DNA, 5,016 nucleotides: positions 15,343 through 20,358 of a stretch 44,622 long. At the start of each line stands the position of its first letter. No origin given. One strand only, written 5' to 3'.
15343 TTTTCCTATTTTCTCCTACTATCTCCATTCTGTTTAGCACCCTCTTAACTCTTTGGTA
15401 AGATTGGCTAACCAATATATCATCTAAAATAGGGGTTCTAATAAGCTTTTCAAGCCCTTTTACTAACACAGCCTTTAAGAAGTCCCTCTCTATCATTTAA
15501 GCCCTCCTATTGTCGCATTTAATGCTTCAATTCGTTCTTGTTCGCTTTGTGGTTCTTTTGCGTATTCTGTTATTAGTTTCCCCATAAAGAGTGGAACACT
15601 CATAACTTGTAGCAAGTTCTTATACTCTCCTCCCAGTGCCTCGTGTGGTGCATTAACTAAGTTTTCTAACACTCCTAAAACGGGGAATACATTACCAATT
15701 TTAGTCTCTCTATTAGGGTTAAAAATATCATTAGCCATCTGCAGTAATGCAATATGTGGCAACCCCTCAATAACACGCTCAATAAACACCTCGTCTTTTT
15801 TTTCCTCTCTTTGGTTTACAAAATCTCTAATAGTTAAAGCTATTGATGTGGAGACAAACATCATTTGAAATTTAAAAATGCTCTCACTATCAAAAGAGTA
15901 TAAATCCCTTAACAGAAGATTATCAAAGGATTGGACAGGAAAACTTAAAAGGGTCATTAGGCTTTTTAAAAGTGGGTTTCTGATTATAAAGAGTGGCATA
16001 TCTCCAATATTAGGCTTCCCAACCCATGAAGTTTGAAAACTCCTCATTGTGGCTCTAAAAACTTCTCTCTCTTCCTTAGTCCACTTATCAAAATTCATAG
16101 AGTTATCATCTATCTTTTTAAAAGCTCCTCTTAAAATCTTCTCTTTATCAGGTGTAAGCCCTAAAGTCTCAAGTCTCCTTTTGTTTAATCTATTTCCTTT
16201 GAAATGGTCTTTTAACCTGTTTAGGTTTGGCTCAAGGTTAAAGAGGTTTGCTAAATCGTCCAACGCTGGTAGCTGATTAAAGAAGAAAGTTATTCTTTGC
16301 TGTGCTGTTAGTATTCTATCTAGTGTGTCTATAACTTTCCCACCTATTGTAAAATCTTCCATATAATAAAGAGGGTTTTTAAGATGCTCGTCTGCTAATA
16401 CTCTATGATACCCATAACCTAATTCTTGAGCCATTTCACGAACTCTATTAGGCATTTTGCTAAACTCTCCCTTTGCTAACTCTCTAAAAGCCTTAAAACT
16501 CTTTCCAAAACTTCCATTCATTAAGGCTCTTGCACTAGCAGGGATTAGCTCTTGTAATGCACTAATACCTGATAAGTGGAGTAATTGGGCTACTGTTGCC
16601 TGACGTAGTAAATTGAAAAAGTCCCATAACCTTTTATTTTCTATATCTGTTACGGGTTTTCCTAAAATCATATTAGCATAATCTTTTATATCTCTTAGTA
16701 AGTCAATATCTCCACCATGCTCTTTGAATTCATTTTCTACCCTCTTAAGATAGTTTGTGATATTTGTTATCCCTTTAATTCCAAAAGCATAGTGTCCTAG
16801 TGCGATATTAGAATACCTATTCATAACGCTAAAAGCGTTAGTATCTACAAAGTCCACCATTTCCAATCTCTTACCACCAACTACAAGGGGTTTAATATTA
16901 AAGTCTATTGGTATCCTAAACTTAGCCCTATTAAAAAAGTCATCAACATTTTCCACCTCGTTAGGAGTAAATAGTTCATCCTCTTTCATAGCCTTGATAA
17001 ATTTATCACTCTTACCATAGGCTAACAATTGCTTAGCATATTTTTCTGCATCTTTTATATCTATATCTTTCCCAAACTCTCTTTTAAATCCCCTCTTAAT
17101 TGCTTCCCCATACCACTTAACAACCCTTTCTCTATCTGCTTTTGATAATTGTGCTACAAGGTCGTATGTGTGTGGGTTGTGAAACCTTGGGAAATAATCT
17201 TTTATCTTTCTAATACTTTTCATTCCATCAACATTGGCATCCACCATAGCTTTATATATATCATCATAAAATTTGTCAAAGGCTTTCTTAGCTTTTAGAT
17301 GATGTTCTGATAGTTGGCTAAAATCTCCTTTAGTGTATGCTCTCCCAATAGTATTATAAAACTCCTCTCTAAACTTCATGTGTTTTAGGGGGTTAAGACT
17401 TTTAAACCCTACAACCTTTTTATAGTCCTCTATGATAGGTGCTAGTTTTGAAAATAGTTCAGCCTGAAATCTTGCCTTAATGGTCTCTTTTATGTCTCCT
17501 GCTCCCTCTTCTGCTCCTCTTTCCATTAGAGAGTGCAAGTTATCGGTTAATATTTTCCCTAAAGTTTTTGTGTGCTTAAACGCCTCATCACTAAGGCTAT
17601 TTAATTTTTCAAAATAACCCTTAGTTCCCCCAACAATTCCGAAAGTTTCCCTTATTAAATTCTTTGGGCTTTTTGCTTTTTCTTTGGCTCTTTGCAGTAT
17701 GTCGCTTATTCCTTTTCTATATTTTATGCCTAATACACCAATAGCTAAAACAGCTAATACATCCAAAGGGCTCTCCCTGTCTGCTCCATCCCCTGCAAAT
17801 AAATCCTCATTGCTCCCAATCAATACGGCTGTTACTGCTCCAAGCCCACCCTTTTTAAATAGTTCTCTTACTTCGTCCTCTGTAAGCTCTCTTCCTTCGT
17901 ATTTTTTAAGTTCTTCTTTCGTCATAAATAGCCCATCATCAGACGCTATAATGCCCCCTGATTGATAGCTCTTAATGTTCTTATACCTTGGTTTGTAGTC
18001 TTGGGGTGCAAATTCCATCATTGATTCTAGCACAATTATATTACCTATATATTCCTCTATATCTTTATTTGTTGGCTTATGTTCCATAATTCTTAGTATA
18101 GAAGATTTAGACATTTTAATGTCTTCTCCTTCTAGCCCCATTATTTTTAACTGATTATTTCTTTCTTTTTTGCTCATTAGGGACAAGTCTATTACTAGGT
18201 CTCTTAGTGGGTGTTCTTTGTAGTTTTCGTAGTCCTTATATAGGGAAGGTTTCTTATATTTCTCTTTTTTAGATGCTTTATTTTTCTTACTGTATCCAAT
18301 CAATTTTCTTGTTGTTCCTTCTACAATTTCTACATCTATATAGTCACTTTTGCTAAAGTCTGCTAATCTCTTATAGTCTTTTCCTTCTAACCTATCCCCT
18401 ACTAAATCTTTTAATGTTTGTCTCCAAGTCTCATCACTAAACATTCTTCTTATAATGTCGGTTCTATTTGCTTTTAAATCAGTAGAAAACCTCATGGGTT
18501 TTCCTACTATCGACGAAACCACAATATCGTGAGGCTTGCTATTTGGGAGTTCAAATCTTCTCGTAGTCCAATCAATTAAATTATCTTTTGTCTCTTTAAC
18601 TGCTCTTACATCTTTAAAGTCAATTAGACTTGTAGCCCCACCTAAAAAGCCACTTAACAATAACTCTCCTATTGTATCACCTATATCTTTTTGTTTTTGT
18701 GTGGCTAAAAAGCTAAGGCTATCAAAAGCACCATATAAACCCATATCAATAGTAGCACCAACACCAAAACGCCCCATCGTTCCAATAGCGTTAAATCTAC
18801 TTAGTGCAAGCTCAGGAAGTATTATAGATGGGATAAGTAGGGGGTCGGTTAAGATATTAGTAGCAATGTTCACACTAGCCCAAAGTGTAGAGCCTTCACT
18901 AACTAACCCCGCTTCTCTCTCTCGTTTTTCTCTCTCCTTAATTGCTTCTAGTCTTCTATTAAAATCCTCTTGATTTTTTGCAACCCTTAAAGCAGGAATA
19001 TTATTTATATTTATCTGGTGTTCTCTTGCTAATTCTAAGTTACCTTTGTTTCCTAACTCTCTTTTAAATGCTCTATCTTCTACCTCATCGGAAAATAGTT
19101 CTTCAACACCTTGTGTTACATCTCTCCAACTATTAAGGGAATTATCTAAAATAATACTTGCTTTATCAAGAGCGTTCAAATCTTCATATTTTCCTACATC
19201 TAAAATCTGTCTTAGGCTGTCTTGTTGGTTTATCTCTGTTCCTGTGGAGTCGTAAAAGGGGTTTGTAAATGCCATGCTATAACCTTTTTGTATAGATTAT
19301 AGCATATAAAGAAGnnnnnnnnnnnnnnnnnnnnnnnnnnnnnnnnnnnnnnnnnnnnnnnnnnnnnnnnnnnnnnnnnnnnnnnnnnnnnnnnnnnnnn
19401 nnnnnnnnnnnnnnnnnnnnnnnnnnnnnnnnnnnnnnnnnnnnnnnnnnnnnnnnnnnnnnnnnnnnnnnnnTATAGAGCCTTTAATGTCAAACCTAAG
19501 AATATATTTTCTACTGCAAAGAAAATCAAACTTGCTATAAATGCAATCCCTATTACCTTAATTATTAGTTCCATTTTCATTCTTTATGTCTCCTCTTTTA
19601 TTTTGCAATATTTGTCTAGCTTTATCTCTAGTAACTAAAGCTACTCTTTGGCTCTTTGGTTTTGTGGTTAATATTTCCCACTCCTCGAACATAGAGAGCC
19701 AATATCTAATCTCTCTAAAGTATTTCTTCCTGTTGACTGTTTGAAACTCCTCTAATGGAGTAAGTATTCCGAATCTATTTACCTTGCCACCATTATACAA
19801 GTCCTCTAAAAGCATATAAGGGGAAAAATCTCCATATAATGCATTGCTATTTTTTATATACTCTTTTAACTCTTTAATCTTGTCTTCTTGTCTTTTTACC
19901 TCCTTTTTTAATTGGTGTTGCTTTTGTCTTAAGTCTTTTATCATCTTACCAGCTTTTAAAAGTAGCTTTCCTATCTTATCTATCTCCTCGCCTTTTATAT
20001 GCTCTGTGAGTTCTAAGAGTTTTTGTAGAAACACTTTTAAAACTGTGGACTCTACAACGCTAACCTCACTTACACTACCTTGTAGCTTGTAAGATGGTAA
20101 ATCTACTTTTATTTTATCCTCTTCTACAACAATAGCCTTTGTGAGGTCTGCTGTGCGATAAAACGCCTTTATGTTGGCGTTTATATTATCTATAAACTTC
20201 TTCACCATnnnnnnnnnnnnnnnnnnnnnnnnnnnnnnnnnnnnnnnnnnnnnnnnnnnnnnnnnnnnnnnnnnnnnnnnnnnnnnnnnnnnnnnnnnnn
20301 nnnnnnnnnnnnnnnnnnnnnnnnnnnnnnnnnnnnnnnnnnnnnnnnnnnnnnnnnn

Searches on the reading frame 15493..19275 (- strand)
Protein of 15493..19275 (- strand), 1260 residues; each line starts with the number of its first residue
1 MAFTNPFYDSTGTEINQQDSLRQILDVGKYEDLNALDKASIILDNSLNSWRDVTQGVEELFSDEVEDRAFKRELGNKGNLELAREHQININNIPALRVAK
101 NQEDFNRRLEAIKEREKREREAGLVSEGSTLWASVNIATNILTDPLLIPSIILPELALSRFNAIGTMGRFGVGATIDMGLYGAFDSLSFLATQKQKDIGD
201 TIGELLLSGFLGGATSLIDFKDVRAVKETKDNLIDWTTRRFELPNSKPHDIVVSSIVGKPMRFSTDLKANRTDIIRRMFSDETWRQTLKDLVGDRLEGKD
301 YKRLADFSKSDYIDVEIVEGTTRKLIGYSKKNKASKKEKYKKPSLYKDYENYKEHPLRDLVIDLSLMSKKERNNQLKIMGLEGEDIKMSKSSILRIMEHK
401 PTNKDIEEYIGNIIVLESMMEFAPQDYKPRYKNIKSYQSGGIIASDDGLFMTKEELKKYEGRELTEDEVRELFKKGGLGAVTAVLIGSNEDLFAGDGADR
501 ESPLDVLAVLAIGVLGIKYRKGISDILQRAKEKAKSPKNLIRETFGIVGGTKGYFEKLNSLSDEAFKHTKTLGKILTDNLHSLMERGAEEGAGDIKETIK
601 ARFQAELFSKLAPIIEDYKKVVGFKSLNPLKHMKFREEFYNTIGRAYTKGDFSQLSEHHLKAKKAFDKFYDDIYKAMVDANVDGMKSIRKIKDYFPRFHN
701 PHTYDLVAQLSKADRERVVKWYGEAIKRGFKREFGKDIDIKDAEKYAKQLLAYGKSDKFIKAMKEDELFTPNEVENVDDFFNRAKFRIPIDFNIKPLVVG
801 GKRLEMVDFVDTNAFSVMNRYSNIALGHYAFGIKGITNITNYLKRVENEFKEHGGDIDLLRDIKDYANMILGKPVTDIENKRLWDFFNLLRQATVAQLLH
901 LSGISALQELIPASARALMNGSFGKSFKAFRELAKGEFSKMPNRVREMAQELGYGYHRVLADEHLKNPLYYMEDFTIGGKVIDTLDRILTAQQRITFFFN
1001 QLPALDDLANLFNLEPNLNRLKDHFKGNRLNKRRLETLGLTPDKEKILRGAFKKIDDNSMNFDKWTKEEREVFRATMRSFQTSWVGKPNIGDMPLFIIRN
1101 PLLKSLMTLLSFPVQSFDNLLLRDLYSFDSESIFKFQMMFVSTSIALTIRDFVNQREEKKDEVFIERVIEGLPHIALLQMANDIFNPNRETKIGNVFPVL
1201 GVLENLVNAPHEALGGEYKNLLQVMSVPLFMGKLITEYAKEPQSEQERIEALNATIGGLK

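Call 11: search_protein_families(library=phrogs, proteins=[window:15493-19275:-])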
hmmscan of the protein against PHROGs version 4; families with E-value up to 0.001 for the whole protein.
window:15493-19275:- (1260 aa): 2 families
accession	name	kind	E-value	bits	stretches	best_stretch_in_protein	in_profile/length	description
phrog_342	-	head and packaging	1.5e-54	186.5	1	87-1216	271-1190/1235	internal virion protein with endolysin domain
phrog_37474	-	unknown function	9.3e-09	34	1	663-950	1467-1736/2087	-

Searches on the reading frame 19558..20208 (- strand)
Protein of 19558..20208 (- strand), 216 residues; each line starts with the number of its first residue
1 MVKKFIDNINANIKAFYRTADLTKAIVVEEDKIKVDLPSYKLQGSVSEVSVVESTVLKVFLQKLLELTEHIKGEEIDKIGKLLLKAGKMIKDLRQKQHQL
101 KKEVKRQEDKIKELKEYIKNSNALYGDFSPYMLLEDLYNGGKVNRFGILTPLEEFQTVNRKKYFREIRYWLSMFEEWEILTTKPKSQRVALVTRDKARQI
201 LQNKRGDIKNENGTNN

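Call 11: search_protein_families(library=phrogs, proteins=[window:19558-20208:-])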
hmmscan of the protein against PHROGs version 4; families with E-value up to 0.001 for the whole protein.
window:19558-20208:- (216 aa): 1 family
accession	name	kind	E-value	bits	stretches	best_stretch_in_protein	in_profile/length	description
phrog_23760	-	unknown function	0.00092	19.8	0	83-167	55-139/222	-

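Call 100: search_protein_families(library=pfam, proteins=[window:19558-20208:-], max_evalue=0.01)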
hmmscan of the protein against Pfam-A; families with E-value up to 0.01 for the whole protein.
window:19558-20208:- (216 aa): 1 family
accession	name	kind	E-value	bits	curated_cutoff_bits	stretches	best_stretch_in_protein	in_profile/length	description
PF14712.11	Snapin_Pallidin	-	0.0072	17.2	29.6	0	89-119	21-51/89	Snapin/Pallidin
